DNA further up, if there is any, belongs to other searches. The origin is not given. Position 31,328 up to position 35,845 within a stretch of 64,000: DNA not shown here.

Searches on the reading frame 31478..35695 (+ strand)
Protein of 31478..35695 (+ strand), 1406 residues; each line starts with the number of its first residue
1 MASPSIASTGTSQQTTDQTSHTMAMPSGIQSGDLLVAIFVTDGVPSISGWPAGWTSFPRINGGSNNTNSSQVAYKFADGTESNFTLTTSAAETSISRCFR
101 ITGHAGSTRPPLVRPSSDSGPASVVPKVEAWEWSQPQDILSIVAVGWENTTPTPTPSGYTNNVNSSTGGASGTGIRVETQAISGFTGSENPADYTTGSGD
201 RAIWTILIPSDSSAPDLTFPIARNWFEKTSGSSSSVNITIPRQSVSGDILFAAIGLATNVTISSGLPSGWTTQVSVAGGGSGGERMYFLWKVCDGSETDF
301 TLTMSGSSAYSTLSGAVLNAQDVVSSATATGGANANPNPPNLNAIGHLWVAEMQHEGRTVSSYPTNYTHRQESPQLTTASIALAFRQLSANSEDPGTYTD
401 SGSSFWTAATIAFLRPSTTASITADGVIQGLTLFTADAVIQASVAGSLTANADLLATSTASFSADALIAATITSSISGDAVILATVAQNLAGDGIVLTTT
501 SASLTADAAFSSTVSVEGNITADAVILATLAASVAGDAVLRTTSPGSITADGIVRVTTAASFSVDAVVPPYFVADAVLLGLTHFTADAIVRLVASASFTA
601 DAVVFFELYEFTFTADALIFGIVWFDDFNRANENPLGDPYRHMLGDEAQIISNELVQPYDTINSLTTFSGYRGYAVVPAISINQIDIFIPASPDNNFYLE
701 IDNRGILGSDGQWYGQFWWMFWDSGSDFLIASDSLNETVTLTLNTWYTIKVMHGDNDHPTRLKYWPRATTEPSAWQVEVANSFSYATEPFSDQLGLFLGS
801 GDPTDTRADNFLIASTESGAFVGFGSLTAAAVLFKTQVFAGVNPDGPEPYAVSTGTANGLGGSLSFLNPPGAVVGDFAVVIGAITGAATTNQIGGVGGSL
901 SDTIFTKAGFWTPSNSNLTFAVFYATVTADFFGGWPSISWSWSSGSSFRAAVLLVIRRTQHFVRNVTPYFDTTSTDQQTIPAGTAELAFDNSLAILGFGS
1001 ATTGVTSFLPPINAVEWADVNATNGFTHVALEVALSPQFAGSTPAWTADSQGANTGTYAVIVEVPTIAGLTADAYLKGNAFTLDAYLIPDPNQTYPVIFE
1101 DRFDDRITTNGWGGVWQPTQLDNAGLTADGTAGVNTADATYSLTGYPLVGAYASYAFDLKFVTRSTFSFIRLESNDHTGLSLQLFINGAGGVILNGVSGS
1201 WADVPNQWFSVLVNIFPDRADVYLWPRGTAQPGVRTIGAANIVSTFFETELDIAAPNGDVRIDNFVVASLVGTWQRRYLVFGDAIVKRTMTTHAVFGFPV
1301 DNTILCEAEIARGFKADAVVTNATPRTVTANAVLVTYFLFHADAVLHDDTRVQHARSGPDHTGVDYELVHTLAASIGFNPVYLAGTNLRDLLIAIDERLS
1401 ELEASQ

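Call 13: search_protein_families(library=pfam, proteins=[window:31478-35695:+], max_evalue=0.01)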
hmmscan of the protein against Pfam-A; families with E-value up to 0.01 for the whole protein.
window:31478-35695:+ (1406 aa): 0 families

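Call 24: search_dna_similar(query=window:31478-35695:+, collection=phages, mode=protein, max_rows=15, max_evalue=0.001)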
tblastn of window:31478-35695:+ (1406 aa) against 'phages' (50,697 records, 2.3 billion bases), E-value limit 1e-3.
No match.

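Call 64: search_protein_families(library=ncbifam, proteins=[window:31478-35695:+], max_evalue=0.1)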
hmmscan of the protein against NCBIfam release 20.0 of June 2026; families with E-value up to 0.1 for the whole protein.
window:31478-35695:+ (1406 aa): 0 families
